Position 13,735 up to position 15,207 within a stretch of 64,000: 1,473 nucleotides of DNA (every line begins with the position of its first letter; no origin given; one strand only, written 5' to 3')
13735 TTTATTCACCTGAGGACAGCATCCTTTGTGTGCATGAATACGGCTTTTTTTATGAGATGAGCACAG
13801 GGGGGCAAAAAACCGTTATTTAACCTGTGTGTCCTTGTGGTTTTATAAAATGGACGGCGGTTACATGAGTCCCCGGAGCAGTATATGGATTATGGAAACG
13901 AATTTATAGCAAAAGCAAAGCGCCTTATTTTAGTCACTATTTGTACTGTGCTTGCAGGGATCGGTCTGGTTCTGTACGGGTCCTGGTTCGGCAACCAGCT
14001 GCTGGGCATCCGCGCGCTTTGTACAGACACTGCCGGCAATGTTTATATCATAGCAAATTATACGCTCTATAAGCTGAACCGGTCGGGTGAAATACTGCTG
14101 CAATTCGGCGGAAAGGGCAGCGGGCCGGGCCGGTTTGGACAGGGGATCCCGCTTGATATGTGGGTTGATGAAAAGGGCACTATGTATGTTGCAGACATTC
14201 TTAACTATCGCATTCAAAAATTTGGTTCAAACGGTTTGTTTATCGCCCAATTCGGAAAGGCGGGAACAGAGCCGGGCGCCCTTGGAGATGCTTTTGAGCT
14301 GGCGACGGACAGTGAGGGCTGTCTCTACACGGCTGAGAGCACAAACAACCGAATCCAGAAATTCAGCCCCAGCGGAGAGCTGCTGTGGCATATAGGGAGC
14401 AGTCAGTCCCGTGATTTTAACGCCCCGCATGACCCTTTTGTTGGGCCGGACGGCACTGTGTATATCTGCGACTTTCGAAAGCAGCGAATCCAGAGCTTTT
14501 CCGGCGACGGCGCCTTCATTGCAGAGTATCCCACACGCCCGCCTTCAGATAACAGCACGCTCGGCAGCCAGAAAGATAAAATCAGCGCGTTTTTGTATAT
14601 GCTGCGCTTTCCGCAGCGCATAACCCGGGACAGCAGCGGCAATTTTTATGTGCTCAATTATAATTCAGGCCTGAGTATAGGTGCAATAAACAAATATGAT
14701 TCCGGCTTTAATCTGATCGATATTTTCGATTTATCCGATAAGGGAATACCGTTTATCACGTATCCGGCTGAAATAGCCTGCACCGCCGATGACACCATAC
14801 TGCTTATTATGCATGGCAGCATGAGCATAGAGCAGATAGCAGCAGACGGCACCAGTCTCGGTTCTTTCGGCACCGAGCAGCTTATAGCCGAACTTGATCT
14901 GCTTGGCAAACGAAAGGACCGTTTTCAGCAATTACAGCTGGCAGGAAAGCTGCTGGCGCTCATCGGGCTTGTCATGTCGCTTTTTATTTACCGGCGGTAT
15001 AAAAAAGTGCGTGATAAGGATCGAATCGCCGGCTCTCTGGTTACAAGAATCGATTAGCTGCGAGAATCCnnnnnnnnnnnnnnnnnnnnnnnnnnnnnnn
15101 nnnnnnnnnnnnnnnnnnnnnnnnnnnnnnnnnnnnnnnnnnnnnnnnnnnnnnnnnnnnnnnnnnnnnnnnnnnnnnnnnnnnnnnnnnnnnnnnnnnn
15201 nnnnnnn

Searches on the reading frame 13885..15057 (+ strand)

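Call 19: search_protein_families(library=pfam, proteins=[window:13885-15057:+], max_evalue=0.001)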
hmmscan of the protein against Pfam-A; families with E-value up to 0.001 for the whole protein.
window:13885-15057:+ (390 aa): 3 families
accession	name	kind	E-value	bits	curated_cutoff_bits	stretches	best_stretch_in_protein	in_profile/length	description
PF01436.27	NHL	-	4.2e-11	42.8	20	0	186-204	9-27/28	NHL repeat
PF08450.18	SGL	-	3.5e-05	24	26.3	0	93-170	141-220/246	SMP-30/Gluconolactonase/LRE-like region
PF06739.17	SBBP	-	0.00094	19.5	20.5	0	242-256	14-28/38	Beta-propeller repeat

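Call 65: search_protein_families(library=ncbifam, proteins=[window:13885-15054:+], max_evalue=0.00001)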
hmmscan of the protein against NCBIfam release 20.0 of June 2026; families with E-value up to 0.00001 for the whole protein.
window:13885-15054:+ (390 aa): 2 families
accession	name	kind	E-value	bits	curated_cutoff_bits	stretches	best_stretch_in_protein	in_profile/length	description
NF035926.1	scyF_NHL_VPEP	equivalog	7.3e-26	91.2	350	2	47-128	207-288/376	scytonemin biosynthesis PEP-CTERM protein ScyF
NF047780.1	LIC12708_fam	subfamily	8.5e-07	28.2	150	0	189-259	66-138/391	LIC_12708 family protein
